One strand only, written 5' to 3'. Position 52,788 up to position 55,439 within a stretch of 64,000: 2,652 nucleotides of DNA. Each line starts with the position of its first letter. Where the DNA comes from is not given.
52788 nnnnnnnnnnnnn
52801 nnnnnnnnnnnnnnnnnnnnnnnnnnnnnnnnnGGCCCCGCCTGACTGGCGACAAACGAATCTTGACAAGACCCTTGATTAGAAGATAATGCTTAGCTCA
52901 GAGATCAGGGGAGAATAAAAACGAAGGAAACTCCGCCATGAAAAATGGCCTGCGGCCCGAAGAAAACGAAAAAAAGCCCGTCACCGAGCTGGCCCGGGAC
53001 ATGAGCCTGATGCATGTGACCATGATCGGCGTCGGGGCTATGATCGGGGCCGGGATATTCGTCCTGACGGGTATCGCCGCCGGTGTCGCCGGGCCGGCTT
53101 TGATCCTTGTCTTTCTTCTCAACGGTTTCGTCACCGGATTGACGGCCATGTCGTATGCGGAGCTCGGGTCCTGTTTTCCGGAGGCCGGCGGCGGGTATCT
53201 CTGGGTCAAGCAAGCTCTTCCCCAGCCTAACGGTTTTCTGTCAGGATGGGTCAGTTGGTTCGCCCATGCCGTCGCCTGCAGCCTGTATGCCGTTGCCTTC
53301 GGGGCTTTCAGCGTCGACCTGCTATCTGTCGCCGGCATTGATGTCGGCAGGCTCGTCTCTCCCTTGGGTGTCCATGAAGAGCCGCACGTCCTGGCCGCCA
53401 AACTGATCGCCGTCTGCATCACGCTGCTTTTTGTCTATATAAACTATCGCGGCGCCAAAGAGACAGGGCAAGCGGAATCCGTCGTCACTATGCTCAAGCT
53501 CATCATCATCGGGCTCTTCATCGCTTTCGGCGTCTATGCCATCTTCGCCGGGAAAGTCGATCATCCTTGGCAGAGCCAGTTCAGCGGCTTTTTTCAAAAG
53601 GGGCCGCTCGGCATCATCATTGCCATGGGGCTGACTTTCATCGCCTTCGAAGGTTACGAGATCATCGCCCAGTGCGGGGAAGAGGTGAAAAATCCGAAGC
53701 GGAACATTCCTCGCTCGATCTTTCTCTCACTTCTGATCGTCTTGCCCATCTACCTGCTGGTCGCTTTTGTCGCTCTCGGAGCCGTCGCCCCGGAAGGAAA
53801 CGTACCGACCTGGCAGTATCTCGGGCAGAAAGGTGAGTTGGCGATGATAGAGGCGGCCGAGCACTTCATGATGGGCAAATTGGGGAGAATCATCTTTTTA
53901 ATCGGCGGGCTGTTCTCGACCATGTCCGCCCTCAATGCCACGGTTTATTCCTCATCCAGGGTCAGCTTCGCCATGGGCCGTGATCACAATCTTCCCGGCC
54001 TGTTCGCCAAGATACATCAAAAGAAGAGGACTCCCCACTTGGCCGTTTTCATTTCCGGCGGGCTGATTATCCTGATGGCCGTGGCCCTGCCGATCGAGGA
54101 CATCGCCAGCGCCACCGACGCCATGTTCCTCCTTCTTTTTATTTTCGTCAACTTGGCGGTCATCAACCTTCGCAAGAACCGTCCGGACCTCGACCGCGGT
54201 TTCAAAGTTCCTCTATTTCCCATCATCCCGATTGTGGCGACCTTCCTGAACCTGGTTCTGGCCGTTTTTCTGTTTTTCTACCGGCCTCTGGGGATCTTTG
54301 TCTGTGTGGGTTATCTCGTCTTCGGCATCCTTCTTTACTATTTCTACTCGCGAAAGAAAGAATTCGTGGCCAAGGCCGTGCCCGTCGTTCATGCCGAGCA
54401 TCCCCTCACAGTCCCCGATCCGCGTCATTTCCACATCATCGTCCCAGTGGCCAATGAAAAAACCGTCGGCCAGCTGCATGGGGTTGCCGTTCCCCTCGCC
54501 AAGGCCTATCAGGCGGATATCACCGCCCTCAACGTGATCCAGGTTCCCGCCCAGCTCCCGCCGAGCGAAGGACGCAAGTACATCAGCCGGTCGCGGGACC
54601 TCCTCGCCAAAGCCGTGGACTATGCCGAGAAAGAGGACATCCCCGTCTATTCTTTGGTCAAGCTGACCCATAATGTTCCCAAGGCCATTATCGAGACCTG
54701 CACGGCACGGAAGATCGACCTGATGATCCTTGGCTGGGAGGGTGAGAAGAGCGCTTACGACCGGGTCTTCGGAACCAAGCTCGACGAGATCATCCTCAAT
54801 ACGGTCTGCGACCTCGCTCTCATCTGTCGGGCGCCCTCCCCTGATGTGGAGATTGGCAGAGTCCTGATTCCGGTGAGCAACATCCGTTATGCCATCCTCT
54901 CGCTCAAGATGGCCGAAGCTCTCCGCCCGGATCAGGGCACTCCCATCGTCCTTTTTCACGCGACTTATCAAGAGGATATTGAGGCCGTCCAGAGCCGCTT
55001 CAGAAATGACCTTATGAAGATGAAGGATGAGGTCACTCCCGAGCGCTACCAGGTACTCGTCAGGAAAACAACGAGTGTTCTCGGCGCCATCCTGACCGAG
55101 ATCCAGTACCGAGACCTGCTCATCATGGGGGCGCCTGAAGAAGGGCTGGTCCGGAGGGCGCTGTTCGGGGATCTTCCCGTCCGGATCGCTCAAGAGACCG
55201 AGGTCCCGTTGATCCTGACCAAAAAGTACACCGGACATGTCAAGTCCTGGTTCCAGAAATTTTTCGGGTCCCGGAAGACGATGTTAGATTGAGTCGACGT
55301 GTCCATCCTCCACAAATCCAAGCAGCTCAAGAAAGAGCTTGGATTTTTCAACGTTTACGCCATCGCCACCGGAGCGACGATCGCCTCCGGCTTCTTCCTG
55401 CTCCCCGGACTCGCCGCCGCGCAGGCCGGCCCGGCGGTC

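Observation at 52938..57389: Two adjacent APC permeases each fused to a different cytosolic regulatory module (tandem Usp versus EIIA-Ntr plus TrkA-C)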

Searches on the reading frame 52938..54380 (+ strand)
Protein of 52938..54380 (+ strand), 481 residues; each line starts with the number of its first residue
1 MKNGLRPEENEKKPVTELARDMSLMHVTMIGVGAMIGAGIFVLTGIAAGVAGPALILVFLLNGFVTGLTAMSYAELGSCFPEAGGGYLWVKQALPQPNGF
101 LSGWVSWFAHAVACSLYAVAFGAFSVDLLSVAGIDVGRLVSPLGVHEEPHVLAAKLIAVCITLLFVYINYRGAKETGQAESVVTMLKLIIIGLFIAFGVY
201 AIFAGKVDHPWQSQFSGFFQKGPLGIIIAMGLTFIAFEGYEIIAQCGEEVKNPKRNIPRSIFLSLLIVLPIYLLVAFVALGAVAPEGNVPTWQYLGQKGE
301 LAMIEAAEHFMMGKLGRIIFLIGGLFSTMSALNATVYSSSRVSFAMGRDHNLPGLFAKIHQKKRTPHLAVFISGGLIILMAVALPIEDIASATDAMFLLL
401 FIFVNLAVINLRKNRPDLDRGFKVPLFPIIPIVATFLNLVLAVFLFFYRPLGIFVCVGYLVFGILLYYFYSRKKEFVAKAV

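Call 99: search_solved_structures(query=window:52938-54380:+, max_evalue=1e-10, show_alignments=1)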
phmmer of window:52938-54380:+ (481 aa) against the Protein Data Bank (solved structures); distinct sequences matched with E-value up to 1e-10: 28.
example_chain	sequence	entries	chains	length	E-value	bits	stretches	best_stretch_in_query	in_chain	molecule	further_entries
6f34_A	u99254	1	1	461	5.6e-55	190.3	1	17-474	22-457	Amino acid transporter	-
5oqt_A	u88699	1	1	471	7e-55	189.9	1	17-474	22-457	Amino acid transporter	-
3gi9_C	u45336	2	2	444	6.8e-40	140.5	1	21-465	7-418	Uncharacterized protein MJ0609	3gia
3gi8_C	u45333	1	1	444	5.6e-39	137.5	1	21-465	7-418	Uncharacterized protein MJ0609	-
7ccs_B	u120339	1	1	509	6.8e-32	114.2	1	14-470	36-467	Consensus mutated Anionic Amino Acid Transporter Light Chain, Xc- System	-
9sqh_A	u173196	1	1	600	4.3e-31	111.5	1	17-417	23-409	Cationic amino acid transporter 4, vacuolar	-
9hjk_A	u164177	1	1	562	2.4e-30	109.1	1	17-417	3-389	Cationic amino acid transporter 4, vacuolar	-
9uat_A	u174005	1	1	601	7.4e-29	104.1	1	16-413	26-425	High affinity cationic amino acid transporter 1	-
7b00_A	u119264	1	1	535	7.6e-29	104.1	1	17-469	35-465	Large neutral amino acids transporter small subunit 2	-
8a6l_B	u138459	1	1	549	8.4e-29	104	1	17-469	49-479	Large neutral amino acids transporter small subunit 2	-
7cmh_B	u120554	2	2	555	8.7e-29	103.9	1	17-469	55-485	Large neutral amino acids transporter small subunit 2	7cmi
9fqt_A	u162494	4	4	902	2.6e-28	102.4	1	16-413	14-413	High affinity cationic amino acid transporter 1,Green fluorescent protein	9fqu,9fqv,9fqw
9ky5_A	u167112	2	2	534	2.4e-26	95.9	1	14-469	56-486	Y+L amino acid transporter 2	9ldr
9h76_A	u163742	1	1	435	3.4e-26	95.4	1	27-474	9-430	Putative amino acid/polyamine transport protein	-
6f2g_A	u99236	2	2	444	4.8e-26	94.9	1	27-474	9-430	Putative amino acid/polyamine transport protein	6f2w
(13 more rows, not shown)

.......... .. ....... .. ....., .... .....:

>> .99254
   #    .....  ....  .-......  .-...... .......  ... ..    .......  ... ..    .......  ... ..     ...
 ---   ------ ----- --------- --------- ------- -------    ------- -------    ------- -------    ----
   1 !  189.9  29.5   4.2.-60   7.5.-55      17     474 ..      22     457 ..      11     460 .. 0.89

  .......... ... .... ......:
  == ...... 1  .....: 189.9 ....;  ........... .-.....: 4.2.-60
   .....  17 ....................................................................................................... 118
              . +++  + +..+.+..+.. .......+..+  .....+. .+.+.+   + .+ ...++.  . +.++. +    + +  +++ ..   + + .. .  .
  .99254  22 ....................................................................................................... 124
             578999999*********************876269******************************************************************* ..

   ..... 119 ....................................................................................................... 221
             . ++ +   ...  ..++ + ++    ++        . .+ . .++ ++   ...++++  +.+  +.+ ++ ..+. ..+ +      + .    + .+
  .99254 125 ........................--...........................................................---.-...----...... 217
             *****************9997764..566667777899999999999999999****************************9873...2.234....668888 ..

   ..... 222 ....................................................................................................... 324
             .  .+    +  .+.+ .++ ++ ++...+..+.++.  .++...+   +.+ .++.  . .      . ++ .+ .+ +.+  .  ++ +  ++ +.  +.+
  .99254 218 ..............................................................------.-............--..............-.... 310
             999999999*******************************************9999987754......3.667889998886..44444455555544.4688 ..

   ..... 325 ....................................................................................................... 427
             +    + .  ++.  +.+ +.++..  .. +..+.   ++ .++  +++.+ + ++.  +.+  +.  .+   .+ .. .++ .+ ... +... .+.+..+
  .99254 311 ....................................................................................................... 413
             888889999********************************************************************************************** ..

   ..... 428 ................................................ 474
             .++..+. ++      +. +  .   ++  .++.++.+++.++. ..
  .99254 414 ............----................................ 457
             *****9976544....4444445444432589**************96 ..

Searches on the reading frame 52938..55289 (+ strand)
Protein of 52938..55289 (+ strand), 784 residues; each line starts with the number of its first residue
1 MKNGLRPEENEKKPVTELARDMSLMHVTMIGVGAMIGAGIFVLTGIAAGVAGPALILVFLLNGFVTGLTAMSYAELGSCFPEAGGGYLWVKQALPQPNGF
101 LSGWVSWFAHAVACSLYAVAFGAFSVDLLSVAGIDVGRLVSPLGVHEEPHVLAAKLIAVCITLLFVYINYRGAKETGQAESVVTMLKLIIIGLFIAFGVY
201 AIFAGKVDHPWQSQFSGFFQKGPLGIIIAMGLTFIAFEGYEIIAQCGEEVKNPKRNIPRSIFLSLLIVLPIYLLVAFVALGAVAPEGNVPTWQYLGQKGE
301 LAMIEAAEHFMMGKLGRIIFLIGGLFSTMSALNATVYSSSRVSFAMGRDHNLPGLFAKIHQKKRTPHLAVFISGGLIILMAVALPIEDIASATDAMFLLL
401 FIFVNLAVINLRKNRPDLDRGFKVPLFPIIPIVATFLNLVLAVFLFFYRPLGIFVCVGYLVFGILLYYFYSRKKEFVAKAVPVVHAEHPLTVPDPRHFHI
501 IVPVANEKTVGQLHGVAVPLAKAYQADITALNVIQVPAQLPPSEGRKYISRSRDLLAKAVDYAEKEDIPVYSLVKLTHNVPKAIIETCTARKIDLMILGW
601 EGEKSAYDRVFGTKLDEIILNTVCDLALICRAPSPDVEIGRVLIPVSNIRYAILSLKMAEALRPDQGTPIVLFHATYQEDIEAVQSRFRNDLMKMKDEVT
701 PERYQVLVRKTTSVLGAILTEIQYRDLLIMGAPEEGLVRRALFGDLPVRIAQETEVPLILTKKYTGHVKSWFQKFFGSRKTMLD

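Call 3: search_protein_families(library=pfam, proteins=[window:52938-55289:+], max_evalue=0.1)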
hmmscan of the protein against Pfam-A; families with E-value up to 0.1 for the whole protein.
window:52938-55289:+ (784 aa): 4 families
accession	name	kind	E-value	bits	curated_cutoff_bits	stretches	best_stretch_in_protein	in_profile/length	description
PF13520.12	AA_permease_2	-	7.2e-55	187.1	27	1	23-450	2-409/427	Amino acid permease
PF00324.27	AA_permease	-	1.2e-47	163.2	24.6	1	26-470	1-458/470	Amino acid permease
PF00582.32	Usp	-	2.7e-16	60.8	24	1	499-628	4-139/141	Universal stress protein family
PF14965.11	BRI3BP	-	0.019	14.9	27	1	99-150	23-72/179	Negative regulator of p53/TP53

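Call 4: search_protein_families(library=ncbifam, proteins=[window:52938-55289:+], max_evalue=0.1)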
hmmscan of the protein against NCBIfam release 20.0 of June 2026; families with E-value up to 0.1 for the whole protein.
window:52938-55289:+ (784 aa): 32 families (the best 25 are shown)
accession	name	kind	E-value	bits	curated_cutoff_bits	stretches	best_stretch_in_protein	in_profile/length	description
TIGR00909.1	2A0306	subfamily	8.2e-110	367.7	556.8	1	18-470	1-429/429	amino acid transporter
NF053761.1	BrChAATpBcaP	equivalog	1.1e-76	258.7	690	1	14-475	16-456/460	branched-chain amino acid transporter BcaP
TIGR00911.1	2A0308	subfamily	1.4e-47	162.3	701.8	1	13-476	39-474/505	L-type amino acid transporter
TIGR00906.1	2A0303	subfamily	3.2e-43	148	681.7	1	16-413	27-428/602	cationic amino acid transport permease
TIGR00908.1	2A0305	equivalog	3.6e-34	118.4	381.75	1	19-475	6-434/442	ethanolamine permease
NF008466.1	PRK11357.1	equivalog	2e-33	116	800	1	16-478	4-443/446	fructoselysine/psicoselysine transporter FrlA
TIGR00905.1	2A0302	subfamily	1.3e-28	100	409.05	1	19-473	6-438/473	basic amino acid/polyamine antiporter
TIGR01773.1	GABAperm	equivalog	3.6e-24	85.4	678.1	1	17-468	9-445/452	GABA permease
NF008245.0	PRK11021.1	equivalog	1.6e-22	80.1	284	1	18-415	4-370/419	L-methionine/branched-chain amino acid transporter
NF007566.0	PRK10197.1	equivalog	1.2e-21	77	871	1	17-466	9-443/466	GABA permease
TIGR00913.1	2A0310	subfamily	1.4e-21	76.8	578.7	1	20-447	2-431/480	amino acid permease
NF008484.0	PRK11387.1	equivalog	5.6e-21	75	716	2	181-470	162-452/471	S-methylmethionine permease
NF008272.0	PRK11049.1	equivalog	6.8e-20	71.5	732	1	9-444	10-433/470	D-serine/D-alanine/glycine transporter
NF007876.0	PRK10580.1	equivalog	1.1e-18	67.4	736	1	17-477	6-453/457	proline-specific permease ProY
NF053662.1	Glu_GABA_anti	equivalog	1.4e-18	67.1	640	1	50-453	26-416/468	glutamate/gamma-aminobutyrate antiporter GadC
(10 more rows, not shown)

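Call 43: find_homologous_proteins(query=window:52938-55289:+)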
Query window:52938-55289:+ (784 aa): 7601 proteins with E <= 0.001 among 8000 candidates; the best 120 are listed.
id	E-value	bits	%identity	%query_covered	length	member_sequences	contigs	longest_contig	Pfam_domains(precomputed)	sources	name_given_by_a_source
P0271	0.0e+0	1751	100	100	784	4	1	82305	PF13520.13,PF00324.28,PF00582.33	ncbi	ncbi:MAG: amino acid permease [Candidatus Aminicenantales bacterium]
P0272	0.0e+0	1639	93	100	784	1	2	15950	PF13520.13,PF00324.28,PF00582.33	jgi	-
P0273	0.0e+0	1637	93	100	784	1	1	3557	PF13520.13,PF00324.28,PF00582.33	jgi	jgi:amino acid transporter/nucleotide-binding universal stress UspA family protein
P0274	0.0e+0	1629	92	100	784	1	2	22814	PF13520.13,PF00324.28,PF00582.33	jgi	jgi:amino acid transporter/nucleotide-binding universal stress UspA family protein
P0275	0.0e+0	1622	92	100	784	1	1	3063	PF13520.13,PF00324.28,PF00582.33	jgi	jgi:amino acid transporter/nucleotide-binding universal stress UspA family protein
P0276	0.0e+0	1619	92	100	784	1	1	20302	PF13520.13,PF00324.28,PF00582.33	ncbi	-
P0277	0.0e+0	1615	92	100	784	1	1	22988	PF13520.13,PF00324.28,PF00582.33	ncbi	-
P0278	0.0e+0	1615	92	100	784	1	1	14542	PF13520.13,PF00324.28,PF00582.33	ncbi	-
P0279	0.0e+0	1605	91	99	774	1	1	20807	PF13520.13,PF00324.28,PF00582.33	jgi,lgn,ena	-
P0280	0.0e+0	1602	91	99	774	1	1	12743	PF13520.13,PF00324.28,PF00582.33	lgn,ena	-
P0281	0.0e+0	1601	91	99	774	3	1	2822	PF13520.13,PF00324.28,PF00582.33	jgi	-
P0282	0.0e+0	1590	89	100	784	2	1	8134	PF13520.13,PF00324.28,PF00582.33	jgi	jgi:amino acid transporter/nucleotide-binding universal stress UspA family protein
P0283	0.0e+0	1565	89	100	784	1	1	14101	PF13520.13,PF00324.28,PF00582.33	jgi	jgi:amino acid transporter/nucleotide-binding universal stress UspA family protein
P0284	0.0e+0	1559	88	100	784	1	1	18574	PF13520.13,PF00324.28,PF00582.33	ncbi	-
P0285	0.0e+0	1551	87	100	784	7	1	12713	PF13520.13,PF00324.28,PF00582.33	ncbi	-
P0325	0.0e+0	1367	77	99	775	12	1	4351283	PF13520.13,PF00324.28,PF00582.33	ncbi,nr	ncbi:MAG: amino acid permease [Candidatus Aminicenantes bacterium]|nr:MAG: amino acid permease [Cand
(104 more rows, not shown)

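Call 63: find_encoding_contigs(protein=P0325, flank=6000, max_places=2)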
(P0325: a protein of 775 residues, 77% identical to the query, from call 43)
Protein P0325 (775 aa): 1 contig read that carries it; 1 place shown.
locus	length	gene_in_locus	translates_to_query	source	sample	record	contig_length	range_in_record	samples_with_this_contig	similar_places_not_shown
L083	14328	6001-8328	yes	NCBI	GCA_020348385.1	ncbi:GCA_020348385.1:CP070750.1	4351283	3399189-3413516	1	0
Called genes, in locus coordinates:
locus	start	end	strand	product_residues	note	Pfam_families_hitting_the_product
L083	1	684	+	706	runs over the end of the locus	PF04389:Peptidase_M28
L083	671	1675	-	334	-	PF00491:Arginase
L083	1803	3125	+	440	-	PF13660:DUF4147, PF05161:MOFRL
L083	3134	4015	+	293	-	PF04055:Radical_SAM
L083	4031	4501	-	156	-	PF12675:DUF3795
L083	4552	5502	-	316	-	PF22564:HAAS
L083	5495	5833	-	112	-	PF03551:PadR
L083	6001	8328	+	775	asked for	PF00324:AA_permease, PF13520:AA_permease_2, PF00582:Usp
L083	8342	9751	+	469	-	PF05787:PhoX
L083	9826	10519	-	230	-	-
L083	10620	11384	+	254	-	PF02687:FtsX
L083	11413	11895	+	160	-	-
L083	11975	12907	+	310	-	-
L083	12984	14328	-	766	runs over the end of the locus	PF00884:Sulfatase, PF16347:SGSH_C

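Call 81: predict_structure(alignment_id=A4)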
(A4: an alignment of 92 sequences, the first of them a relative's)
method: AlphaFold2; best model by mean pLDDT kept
length: 784 residues; sequences in the alignment: 92
mean_pLDDT: 67.2   pTM: 0.55
mean pLDDT of the five models: 67.2, 64.5, 63.7, 63.0, 59.2
residues with pLDDT >= 90: 46; 70-90: 349; 50-70: 212; < 50: 177
segments of 3 or more residues with pLDDT < 50: 1-25, 27-29, 43-53, 175-180, 192-237, 240-252, 277-283, 295-312, 475-479, 604-613, 735-742, 768-784
pLDDT, mean of each block of 10 residues (from residue 1): 33 34 46 53 45 52 68 67 57 67 82 81 78 73 68 85 85 49 53 46 37 36 39 47 47 51 55 50 51 46 44 56 68 71 68 72 74 88 77 77 79 61 70 81 71 76 76 49 70 78 84 89 90 69 69 87 88 79 77 85 46 53 81 80 87 87 83 88 90 87 89 86 89 49 64 86 64 42 32
secondary structure, 60 per line:
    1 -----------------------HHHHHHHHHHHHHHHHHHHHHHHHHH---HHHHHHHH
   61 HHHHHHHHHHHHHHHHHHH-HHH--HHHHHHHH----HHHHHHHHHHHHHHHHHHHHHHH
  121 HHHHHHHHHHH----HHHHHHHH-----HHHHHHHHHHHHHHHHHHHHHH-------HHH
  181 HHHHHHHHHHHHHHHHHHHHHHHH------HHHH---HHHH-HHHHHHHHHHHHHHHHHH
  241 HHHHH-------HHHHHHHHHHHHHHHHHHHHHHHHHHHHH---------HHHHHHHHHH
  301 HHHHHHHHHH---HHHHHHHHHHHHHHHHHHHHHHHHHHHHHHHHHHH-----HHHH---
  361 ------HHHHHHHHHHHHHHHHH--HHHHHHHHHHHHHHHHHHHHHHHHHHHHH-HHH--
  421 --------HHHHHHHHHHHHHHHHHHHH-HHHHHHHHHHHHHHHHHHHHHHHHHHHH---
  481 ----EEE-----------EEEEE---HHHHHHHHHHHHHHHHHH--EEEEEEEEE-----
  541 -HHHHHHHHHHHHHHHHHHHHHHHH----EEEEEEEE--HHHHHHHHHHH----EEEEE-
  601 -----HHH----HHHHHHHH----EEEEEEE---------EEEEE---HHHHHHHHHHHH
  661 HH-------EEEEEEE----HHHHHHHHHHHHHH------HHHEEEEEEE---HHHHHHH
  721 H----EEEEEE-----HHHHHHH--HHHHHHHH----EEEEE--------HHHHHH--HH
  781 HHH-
elements in order (helices of 4 or more, strands of 3 or more residues): H24-49 H53-79 H86-93 H98-131 H136-143 H149-170 H178-204 H211-214 H218-221 H223-245 H253-281 H291-310 H314-348 H354-357 H367-383 H386-414 H429-448 H450-477 E485-487 E499-503 H507-524 E527-535 H542-565 E570-577 H580-590 E595-599 H613-620 E625-631 E641-645 H649-662 E670-676 H681-694 E704-710 H714-721 E726-731 H737-743 H746-753 E758-762 H771-776 H779-783

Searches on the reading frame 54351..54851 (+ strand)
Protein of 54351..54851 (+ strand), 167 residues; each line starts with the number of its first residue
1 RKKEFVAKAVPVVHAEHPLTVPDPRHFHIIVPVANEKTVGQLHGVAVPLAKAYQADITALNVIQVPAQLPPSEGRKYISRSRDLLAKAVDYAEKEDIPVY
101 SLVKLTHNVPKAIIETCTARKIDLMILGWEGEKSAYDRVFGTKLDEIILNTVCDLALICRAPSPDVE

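Call 5: search_protein_families(library=pfam, proteins=[window:54351-54851:+], max_evalue=1)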
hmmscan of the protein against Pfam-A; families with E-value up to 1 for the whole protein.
seq(167 aa): 1 family
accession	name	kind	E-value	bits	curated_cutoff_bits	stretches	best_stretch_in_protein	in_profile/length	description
PF00582.32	Usp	-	9e-13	49.4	24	1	28-157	4-139/141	Universal stress protein family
